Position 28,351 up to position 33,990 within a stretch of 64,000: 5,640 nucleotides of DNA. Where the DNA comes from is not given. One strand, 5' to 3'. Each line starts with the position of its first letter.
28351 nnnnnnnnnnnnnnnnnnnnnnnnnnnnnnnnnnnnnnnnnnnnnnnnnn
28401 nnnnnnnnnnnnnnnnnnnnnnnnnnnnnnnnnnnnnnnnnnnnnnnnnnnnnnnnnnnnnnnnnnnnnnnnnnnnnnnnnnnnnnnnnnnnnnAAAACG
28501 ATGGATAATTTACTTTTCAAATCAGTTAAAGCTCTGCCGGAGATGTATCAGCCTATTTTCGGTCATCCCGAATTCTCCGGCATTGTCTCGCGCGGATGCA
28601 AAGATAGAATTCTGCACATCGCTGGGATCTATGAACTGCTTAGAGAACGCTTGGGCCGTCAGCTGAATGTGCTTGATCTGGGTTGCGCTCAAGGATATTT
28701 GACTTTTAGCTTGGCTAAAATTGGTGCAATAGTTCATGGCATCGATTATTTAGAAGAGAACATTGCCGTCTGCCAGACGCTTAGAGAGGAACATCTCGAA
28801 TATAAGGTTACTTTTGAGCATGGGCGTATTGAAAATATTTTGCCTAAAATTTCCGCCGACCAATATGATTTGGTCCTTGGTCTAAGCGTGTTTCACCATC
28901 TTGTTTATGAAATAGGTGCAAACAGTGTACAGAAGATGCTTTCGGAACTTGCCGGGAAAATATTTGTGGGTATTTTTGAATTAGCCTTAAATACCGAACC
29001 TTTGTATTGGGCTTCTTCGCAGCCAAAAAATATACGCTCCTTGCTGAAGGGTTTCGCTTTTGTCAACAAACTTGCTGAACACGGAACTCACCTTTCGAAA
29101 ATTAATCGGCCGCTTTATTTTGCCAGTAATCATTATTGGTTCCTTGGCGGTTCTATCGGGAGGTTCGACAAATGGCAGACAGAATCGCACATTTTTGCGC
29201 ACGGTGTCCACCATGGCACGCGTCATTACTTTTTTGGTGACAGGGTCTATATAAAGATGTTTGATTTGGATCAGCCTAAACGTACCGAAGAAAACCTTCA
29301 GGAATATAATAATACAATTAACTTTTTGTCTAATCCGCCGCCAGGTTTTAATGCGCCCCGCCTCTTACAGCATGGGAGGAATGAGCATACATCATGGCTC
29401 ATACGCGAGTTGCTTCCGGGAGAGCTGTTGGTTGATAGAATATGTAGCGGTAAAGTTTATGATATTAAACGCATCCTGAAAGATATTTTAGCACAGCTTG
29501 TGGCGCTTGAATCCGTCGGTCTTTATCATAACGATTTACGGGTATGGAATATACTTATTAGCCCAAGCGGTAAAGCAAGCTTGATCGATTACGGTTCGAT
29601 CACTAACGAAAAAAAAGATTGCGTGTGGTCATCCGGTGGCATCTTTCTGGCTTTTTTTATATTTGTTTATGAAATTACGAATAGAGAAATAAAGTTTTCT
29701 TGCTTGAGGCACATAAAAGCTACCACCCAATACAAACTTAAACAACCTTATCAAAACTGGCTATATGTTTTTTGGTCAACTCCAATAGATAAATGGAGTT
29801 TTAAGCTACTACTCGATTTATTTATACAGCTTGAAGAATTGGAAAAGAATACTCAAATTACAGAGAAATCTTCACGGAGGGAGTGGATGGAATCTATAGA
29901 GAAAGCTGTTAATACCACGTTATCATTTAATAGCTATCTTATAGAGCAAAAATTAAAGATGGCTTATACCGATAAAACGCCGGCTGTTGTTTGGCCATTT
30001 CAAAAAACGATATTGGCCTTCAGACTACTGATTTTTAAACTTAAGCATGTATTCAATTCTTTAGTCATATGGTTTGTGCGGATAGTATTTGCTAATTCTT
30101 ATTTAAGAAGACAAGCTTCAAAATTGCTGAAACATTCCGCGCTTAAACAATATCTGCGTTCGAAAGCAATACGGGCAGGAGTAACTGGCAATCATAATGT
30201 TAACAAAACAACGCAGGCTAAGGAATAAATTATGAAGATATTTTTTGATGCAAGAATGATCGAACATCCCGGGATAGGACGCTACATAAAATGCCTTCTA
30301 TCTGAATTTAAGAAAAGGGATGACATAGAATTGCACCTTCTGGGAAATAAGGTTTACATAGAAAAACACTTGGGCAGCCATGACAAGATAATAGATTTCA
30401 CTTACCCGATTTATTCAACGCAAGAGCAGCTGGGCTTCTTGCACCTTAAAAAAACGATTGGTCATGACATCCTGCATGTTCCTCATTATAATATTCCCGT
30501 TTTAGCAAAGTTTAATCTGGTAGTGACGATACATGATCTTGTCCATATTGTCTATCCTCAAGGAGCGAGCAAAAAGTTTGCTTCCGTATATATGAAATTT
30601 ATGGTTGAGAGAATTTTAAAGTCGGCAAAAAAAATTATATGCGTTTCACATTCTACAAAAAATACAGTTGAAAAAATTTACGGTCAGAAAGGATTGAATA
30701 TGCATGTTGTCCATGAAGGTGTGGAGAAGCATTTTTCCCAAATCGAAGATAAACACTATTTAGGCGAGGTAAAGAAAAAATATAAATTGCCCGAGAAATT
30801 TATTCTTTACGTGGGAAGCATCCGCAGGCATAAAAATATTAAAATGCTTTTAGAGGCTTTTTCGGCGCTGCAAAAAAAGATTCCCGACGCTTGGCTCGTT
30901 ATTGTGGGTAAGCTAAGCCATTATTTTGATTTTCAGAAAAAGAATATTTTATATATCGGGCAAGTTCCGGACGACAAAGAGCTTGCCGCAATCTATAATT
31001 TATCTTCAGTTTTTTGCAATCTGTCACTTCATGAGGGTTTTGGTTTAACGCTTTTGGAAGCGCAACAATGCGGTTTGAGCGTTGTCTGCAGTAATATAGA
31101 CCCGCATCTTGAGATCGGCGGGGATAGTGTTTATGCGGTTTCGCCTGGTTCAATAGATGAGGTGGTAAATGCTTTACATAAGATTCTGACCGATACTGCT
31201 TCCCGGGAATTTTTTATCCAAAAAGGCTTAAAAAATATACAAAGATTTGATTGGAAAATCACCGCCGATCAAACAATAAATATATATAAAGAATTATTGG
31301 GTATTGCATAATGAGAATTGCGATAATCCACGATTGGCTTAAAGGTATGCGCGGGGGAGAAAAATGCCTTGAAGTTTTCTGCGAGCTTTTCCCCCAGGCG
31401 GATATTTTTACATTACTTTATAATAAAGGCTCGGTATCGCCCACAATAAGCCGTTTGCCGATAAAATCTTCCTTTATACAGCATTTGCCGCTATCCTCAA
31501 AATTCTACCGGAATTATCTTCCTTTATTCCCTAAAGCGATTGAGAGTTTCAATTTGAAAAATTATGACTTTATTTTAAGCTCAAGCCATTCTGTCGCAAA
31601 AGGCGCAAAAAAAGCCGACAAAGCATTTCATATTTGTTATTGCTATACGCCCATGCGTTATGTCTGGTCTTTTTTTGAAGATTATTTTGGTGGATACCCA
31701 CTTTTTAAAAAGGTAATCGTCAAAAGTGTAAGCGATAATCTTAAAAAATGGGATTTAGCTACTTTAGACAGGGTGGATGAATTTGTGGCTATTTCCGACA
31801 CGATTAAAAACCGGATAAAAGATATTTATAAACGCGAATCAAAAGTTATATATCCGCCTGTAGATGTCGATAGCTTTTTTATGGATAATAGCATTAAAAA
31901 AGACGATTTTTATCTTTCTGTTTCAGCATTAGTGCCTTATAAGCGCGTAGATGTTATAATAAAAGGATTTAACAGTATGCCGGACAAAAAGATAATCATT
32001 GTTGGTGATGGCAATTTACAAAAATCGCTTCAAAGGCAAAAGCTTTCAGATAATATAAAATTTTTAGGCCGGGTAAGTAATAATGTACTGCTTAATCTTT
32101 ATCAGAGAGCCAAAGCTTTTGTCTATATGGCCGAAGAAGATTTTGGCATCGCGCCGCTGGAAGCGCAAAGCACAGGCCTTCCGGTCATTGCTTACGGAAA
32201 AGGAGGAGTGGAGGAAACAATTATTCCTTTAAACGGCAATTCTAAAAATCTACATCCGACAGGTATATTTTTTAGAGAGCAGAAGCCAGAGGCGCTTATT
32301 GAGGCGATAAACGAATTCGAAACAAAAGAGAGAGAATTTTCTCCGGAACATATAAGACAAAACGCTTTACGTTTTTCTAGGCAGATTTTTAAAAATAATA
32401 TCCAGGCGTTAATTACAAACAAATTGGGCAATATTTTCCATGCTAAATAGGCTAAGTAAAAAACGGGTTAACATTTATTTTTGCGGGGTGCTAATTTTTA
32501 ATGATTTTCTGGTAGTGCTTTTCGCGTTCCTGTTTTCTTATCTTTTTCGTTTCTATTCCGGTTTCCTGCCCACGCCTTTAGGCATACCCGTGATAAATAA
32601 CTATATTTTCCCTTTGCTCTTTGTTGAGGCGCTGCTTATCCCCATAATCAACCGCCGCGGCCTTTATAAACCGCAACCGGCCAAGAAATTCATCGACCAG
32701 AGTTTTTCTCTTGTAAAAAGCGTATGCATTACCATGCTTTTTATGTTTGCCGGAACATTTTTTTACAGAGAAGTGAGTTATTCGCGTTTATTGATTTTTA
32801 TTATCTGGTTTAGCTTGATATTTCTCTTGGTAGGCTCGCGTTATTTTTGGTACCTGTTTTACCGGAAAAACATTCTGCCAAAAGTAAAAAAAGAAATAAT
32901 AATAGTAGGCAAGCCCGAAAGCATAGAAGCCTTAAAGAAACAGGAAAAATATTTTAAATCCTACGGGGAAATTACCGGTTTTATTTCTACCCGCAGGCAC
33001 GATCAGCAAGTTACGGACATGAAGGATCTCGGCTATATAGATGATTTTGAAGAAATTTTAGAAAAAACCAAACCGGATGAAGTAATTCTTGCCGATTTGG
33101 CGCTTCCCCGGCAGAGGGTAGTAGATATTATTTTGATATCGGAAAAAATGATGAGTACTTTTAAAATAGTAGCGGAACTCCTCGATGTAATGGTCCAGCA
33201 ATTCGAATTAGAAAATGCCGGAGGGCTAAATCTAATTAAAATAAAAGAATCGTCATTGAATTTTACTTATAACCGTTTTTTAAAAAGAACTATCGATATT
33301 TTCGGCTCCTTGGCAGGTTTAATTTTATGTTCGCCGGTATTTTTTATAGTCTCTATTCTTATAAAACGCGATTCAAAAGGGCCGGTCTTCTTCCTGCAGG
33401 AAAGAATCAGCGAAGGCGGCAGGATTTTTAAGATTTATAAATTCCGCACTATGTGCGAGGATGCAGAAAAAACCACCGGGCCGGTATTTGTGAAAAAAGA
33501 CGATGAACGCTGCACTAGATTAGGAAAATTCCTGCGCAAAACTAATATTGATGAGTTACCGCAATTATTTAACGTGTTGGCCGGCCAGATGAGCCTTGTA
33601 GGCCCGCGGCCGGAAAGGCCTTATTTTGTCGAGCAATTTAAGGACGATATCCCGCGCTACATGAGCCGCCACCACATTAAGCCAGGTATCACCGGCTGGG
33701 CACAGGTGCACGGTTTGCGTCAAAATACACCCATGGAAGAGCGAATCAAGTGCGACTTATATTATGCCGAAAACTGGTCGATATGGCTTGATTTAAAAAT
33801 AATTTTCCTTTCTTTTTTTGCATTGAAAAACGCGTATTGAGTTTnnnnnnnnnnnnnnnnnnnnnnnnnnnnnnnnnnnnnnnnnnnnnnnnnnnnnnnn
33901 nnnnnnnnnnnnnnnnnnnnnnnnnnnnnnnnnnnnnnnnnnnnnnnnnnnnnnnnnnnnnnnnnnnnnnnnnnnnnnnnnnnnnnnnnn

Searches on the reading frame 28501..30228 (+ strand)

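Call 17: search_protein_families(library=pfam, proteins=[window:28501-30228:+], max_evalue=0.001)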
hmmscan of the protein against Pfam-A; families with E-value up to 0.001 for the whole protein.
window:28501-30228:+ (575 aa): 8 families
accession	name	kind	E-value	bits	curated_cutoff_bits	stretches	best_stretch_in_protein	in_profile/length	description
PF13847.12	Methyltransf_31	-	1.1e-13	51.6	27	1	54-133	4-86/145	Methyltransferase domain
PF13649.12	Methyltransf_25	-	1.5e-10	42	27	1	57-135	1-78/97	Methyltransferase domain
PF08241.18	Methyltransf_11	-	1.2e-09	39.2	21.2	1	58-150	1-83/95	Methyltransferase domain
PF08242.18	Methyltransf_12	-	3.6e-08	34.5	30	1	58-147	1-85/98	Methyltransferase domain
PF13679.12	Methyltransf_32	-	3.7e-06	27.4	27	1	51-128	23-108/143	Methyltransferase domain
PF00069.31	Pkinase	-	6.5e-06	26.2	31.7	1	249-369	27-147/263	Protein kinase domain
PF13489.12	Methyltransf_23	-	7.8e-05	22.9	27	1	43-134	12-94/164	Methyltransferase domain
PF05175.20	MTS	-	0.00072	19.7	23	0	50-127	26-104/170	Methyltransferase small domain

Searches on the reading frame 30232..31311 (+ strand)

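Call 17: search_protein_families(library=pfam, proteins=[window:30232-31311:+], max_evalue=0.001)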
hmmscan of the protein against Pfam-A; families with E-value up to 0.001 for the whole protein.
window:30232-31311:+ (359 aa): 5 families
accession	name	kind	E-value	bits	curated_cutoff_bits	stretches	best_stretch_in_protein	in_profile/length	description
PF00534.26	Glycos_transf_1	-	1.3e-30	106.6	26.4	1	185-332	12-169/172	Glycosyl transferases group 1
PF13692.12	Glyco_trans_1_4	-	1.4e-23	84.1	27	1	189-321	2-142/142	Glycosyl transferases group 1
PF13439.12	Glyco_transf_4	-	1e-11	45.6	28.5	1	61-165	56-167/170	Glycosyltransferase Family 4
PF13524.12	Glyco_trans_1_2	-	6.4e-05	23.4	25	1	210-338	6-132/144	Glycosyl transferase-like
PF20706.3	GT4-conflict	-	0.00029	20.4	26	1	192-288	201-312/385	Family 4 Glycosyltransferase in conflict systems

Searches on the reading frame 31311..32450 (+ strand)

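Call 17: search_protein_families(library=pfam, proteins=[window:31311-32450:+], max_evalue=0.001)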
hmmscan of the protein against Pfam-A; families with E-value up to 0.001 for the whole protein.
window:31311-32450:+ (379 aa): 3 families
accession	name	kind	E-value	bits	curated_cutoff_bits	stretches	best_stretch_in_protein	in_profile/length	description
PF00534.26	Glycos_transf_1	-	1.1e-26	93.9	26.4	1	194-352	11-169/172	Glycosyl transferases group 1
PF13692.12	Glyco_trans_1_4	-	3.6e-18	66.6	27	1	202-335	5-138/142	Glycosyl transferases group 1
PF13439.12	Glyco_transf_4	-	5.7e-05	23.6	28.5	1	58-187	46-169/170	Glycosyltransferase Family 4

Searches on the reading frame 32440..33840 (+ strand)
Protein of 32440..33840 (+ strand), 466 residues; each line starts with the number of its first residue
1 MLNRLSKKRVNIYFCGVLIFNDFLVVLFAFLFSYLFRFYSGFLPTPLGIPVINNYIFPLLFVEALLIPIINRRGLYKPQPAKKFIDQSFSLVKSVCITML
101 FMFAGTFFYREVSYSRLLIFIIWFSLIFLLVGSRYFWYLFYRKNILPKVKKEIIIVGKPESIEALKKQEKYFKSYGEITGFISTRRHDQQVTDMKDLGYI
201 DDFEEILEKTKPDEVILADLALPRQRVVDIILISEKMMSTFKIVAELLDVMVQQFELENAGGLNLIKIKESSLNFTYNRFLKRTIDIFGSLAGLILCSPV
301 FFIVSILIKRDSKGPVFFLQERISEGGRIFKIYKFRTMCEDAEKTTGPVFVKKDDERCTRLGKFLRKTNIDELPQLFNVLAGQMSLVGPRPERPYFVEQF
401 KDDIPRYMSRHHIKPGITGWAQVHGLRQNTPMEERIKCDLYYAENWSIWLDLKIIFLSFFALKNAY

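Call 17: search_protein_families(library=pfam, proteins=[window:32440-33840:+], max_evalue=0.001)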
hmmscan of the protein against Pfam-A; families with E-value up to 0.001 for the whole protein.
window:32440-33840:+ (466 aa): 2 families
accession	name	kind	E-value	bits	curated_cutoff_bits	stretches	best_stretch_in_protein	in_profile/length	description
PF02397.22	Bac_transf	-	9.1e-72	240.8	27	1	282-461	1-176/179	Bacterial sugar transferase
PF13727.12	CoA_binding_3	-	2.6e-09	37.8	25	1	73-218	3-148/175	CoA-binding domain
